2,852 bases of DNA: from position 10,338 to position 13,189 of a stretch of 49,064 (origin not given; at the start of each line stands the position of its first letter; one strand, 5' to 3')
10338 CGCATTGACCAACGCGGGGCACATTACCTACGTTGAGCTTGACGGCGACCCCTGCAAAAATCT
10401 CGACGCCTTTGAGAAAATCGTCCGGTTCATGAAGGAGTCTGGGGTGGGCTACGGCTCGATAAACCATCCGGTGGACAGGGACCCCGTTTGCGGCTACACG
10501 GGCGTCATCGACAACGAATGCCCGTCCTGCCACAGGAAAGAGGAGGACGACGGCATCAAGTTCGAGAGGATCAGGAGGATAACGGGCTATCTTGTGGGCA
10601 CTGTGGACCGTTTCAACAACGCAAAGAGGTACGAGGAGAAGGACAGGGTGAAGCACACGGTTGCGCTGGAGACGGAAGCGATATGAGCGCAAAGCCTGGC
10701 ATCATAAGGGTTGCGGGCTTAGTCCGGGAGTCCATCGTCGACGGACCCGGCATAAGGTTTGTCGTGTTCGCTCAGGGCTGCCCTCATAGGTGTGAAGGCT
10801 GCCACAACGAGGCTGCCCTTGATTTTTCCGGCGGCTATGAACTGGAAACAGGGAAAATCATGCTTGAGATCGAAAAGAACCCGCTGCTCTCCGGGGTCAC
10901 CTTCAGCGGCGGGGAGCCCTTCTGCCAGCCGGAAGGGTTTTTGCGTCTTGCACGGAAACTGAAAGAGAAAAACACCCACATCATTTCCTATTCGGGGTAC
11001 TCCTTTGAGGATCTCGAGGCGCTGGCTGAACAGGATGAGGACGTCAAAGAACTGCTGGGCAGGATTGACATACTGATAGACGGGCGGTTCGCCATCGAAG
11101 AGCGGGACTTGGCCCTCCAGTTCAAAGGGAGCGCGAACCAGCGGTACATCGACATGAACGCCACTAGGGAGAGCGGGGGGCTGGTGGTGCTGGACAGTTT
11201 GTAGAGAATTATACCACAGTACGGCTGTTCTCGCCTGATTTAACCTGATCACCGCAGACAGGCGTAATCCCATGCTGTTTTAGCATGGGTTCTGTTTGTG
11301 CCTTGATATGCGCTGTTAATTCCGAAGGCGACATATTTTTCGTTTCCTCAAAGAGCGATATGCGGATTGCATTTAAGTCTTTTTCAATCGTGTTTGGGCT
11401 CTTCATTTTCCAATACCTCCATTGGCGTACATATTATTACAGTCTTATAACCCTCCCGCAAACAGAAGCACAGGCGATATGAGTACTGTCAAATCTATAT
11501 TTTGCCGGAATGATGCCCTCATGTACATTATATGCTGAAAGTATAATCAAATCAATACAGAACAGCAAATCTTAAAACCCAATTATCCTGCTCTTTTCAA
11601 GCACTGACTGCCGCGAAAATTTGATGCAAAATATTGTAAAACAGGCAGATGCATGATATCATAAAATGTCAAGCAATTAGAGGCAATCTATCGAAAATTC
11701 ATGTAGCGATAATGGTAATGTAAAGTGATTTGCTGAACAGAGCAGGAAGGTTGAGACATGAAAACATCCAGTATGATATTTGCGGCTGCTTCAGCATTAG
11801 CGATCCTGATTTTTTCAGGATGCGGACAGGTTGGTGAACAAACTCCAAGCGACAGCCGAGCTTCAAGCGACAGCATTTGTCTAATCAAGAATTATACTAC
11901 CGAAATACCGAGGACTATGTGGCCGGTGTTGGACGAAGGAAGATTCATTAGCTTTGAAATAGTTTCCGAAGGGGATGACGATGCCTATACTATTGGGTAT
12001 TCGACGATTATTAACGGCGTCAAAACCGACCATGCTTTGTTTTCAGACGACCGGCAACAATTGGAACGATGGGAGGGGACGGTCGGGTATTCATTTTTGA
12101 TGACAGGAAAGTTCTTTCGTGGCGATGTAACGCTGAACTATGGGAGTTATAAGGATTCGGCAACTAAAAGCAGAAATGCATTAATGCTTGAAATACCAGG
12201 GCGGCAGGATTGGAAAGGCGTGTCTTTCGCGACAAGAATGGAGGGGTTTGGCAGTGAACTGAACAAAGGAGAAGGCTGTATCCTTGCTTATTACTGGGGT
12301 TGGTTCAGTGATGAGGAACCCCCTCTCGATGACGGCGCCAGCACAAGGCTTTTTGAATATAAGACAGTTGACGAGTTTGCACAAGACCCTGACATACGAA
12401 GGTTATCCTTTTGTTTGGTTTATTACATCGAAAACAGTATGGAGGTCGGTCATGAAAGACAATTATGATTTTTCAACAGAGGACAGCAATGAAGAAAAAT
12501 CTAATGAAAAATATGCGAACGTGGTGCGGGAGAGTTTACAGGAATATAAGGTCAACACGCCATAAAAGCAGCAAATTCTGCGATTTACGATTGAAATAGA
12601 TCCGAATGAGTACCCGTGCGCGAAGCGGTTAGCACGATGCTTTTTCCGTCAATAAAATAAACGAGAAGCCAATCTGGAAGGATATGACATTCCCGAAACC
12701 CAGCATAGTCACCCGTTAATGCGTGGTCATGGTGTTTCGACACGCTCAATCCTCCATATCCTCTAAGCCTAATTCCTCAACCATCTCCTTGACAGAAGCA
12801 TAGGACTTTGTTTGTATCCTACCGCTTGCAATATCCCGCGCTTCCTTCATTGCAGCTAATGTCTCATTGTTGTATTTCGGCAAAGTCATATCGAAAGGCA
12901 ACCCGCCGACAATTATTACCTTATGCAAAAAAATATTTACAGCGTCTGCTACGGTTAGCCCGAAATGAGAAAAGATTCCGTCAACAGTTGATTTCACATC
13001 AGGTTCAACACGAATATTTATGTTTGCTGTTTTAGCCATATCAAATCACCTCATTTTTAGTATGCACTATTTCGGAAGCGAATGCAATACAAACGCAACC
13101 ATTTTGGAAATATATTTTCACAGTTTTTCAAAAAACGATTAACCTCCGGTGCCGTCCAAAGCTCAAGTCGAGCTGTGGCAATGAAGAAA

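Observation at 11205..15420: Low-GC accessory island inserted between nrdG and rpmB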

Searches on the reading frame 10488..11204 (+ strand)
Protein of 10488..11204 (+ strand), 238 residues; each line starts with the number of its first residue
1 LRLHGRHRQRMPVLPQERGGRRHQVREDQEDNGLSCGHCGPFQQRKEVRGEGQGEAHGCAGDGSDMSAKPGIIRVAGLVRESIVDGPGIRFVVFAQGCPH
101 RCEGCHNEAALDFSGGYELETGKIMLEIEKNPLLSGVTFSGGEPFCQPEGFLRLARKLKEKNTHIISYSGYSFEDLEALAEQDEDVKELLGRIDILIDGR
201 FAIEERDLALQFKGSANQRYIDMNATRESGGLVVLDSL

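Call 3: search_protein_families(library=pfam, proteins=[window:10488-11204:+], max_evalue=0.01)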
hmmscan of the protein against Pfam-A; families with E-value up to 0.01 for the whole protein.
window:10488-11204:+ (238 aa): 2 families
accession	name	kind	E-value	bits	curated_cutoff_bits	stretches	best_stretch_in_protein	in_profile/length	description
PF13353.11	Fer4_12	-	5.4e-35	121.1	22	1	84-220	1-136/137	4Fe-4S single cluster domain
PF04055.27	Radical_SAM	-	2.5e-09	38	29.5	1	93-183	2-101/166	Radical SAM superfamily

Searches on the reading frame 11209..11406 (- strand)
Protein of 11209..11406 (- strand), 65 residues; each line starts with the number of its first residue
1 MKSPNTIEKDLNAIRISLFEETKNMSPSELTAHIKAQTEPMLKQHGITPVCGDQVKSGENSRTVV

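Call 3: search_protein_families(library=pfam, proteins=[window:11209-11406:-], max_evalue=0.01)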
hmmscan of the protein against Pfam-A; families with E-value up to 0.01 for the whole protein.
window:11209-11406:- (65 aa): 0 families

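Call 4: search_protein_families(library=padloc, proteins=[window:11209-11406:-], max_evalue=0.1)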
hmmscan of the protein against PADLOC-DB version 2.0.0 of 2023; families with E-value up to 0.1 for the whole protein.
window:11209-11406:- (65 aa): 0 families

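Call 19: search_protein_families(library=ncbifam, proteins=[window:11209-11406:-], max_evalue=0.1)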
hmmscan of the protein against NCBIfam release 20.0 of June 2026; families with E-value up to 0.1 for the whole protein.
window:11209-11406:- (65 aa): 1 family
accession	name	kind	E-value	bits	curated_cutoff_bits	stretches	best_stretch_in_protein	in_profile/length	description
TIGR02159.1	PA_CoA_Oxy4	equivalog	0.029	14.6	108.15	1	6-58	47-99/146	1,2-phenylacetyl-CoA epoxidase subunit PaaD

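Call 20: search_protein_families(library=phrogs, proteins=[window:11209-11406:-], max_evalue=0.1)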
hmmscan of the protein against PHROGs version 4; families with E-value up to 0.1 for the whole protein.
window:11209-11406:- (65 aa): 0 families

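Call 44: find_homologous_proteins(query=window:11209-11406:-)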
Query window:11209-11406:- (65 aa): 14 proteins with E <= 0.001 among 14 candidates.
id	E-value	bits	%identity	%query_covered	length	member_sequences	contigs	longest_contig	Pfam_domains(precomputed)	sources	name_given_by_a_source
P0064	8.5e-35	134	100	100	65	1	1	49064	-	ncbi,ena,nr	ncbi:MAG: hypothetical protein FWG42_01735 [Clostridiales bacterium]|nr:hypothetical protein [Clostr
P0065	2.7e-23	98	77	95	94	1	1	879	-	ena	-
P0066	2.8e-23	98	75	100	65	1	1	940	-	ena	-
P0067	4.4e-23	98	77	100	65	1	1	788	-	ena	-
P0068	4.6e-23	98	80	100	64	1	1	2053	-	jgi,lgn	jgi:hypothetical protein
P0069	5.3e-23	97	77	98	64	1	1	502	-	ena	-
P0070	1.5e-22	96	74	100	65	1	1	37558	-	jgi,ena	-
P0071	2.6e-22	95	74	100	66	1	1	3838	-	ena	-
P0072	3.9e-22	95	82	86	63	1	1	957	-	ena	-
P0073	1.6e-20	90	71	100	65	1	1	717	-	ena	-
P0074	2.1e-19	86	74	86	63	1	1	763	-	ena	-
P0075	2.7e-19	86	69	94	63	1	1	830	-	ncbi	-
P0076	4.6e-19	85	66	98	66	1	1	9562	-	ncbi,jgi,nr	ncbi:MAG: hypothetical protein LBS84_02080 [Clostridiales bacterium]|jgi:hypothetical protein|nr:hyp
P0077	2.0e-16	77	65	100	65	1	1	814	-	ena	-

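Call 45: find_encoding_contigs(protein=P0070, flank=10000, max_places=3)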
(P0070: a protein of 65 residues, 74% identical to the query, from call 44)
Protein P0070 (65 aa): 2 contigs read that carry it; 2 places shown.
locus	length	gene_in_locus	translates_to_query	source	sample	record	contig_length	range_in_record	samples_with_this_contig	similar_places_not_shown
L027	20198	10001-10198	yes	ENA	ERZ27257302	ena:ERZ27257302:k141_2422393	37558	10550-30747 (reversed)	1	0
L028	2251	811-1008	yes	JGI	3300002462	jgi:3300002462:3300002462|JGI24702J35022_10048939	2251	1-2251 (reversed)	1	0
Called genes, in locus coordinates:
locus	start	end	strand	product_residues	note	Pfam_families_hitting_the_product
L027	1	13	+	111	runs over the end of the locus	PF06013:WXG100 (faint), PF00823:PPE (weak)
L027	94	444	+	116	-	-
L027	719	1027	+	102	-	PF06013:WXG100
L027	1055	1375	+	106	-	PF06013:WXG100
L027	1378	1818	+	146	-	-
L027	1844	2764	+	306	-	-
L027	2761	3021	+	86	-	PF13780:DUF4176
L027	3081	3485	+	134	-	PF13780:DUF4176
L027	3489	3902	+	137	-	PF16888:YwqH-like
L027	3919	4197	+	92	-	-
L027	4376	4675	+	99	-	-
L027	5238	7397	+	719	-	PF13004:BACON (faint), PF02368:Big_2, PF18998:Flg_new_2, PF00404:Dockerin_1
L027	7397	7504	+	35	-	-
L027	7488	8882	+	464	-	PF19078:Big_12 (faint), PF04234:CopC (faint)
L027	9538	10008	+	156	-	-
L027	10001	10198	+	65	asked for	-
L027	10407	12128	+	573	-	PF00498:FHA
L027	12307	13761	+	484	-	-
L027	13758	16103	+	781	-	PF01507:PAPS_reduct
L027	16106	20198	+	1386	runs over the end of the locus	-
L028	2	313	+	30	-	?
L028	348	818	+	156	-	-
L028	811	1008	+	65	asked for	-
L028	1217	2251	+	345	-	?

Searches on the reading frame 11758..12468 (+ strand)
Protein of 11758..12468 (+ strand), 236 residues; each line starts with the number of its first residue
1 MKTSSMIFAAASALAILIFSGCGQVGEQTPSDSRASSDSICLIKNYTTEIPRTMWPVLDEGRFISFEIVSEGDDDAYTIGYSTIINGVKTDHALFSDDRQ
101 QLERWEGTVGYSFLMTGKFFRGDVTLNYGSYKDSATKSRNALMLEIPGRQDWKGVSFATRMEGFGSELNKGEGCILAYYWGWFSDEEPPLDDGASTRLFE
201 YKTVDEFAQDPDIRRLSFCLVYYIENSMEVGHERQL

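Call 3: search_protein_families(library=pfam, proteins=[window:11758-12468:+], max_evalue=0.01)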
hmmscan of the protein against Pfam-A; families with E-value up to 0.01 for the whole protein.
window:11758-12468:+ (236 aa): 0 families

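Call 4: search_protein_families(library=padloc, proteins=[window:11758-12468:+], max_evalue=0.1)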
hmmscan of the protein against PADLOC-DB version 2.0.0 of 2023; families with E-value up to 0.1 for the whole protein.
window:11758-12468:+ (236 aa): 0 families

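Call 19: search_protein_families(library=ncbifam, proteins=[window:11758-12468:+], max_evalue=0.1)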
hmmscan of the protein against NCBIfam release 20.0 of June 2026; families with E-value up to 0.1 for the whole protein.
window:11758-12468:+ (236 aa): 0 families

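Call 20: search_protein_families(library=phrogs, proteins=[window:11758-12468:+], max_evalue=0.1)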
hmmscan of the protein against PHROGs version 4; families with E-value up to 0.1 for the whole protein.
window:11758-12468:+ (236 aa): 0 families

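Call 37: find_homologous_proteins(query=window:11758-12468:+)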
Query window:11758-12468:+ (236 aa): 1 proteins with E <= 0.001 among 206 candidates.
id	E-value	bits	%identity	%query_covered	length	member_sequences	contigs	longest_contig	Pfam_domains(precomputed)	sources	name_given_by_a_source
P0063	1.2e-157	541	100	100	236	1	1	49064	-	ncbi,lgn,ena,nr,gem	ncbi:MAG: hypothetical protein FWG42_01740 [Clostridiales bacterium]|nr:hypothetical protein [Clostr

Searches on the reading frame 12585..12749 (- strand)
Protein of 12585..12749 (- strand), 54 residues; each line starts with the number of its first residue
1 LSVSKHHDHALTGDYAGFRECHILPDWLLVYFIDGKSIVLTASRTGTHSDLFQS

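Call 3: search_protein_families(library=pfam, proteins=[window:12585-12749:-], max_evalue=0.01)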
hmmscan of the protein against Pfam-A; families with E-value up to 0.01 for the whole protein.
window:12585-12749:- (54 aa): 1 family
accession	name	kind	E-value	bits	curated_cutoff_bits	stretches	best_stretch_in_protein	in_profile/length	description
PF15738.11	YafQ_toxin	-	2.2e-20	73.2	30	1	4-53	41-88/88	Bacterial toxin of type II toxin-antitoxin system, YafQ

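Call 4: search_protein_families(library=padloc, proteins=[window:12585-12749:-], max_evalue=0.1)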
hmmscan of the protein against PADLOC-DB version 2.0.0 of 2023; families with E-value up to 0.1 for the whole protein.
window:12585-12749:- (54 aa): 0 families

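Call 19: search_protein_families(library=ncbifam, proteins=[window:12585-12749:-], max_evalue=0.1)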
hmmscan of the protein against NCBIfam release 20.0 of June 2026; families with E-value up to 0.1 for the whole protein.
window:12585-12749:- (54 aa): 2 families
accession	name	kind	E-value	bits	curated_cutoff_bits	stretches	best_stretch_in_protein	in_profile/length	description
TIGR02385.1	RelE_StbE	subfamily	2.8e-15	56.6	27.9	1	2-52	39-88/88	type II toxin-antitoxin system mRNA interferase toxin, RelE/StbE family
TIGR00053.1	TIGR00053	subfamily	9.5e-13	48.6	87.25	1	5-52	44-91/92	YafQ family addiction module toxin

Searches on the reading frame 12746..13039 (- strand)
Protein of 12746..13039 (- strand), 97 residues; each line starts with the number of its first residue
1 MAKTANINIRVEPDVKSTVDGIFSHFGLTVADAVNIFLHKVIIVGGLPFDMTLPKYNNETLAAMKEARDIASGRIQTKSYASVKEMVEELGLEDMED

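Call 3: search_protein_families(library=pfam, proteins=[window:12746-13039:-], max_evalue=0.01)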
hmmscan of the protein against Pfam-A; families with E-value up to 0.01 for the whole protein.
window:12746-13039:- (97 aa): 3 families
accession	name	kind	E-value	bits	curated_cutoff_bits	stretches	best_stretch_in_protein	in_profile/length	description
PF04221.18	RelB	-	2.4e-14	53.4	22.4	1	5-90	2-82/82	RelB antitoxin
PF19880.4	DUF6353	-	0.0052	16.8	25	1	47-95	159-207/253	Family of unknown function (DUF6353)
PF25528.1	DUF7917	-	0.0053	17.1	27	1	55-83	23-51/68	Domain of unknown function (DUF7917)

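Call 4: search_protein_families(library=padloc, proteins=[window:12746-13039:-], max_evalue=0.1)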
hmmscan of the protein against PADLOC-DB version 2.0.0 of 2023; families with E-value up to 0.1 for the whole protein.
window:12746-13039:- (97 aa): 0 families

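Call 19: search_protein_families(library=ncbifam, proteins=[window:12746-13039:-], max_evalue=0.1)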
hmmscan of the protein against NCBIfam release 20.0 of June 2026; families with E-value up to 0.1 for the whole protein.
window:12746-13039:- (97 aa): 3 families
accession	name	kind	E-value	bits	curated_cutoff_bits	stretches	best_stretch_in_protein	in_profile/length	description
TIGR02384.1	RelB_DinJ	subfamily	1.8e-19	69.7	45.65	1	1-90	1-85/85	type II toxin-antitoxin system RelB/DinJ family antitoxin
NF050811.1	RelB_ParD_antitoxin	subfamily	9.8e-08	32.1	60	1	9-91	1-83/83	type II toxin-antitoxin system RelB/ParD family antitoxin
NF008412.0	PRK11235.1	equivalog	0.002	18.3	96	1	5-63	2-60/80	type II toxin-antitoxin system RelB/DinJ family antitoxin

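Call 31: find_encoding_contigs(protein=window:12746-13039:-, flank=6000, max_places=10)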
Protein window:12746-13039:- (97 aa): 2 contigs read that carry it; 2 places shown.
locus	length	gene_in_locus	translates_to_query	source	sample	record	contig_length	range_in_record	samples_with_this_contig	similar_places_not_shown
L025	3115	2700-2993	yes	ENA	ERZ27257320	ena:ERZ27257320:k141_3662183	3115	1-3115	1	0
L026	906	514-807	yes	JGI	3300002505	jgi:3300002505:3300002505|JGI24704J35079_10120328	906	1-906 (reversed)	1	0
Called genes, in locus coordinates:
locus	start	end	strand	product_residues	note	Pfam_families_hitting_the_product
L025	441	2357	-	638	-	PF24389:ORC-CDC6-like (weak)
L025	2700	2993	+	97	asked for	PF04221:RelB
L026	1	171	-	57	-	?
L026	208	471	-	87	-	-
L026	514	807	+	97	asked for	PF04221:RelB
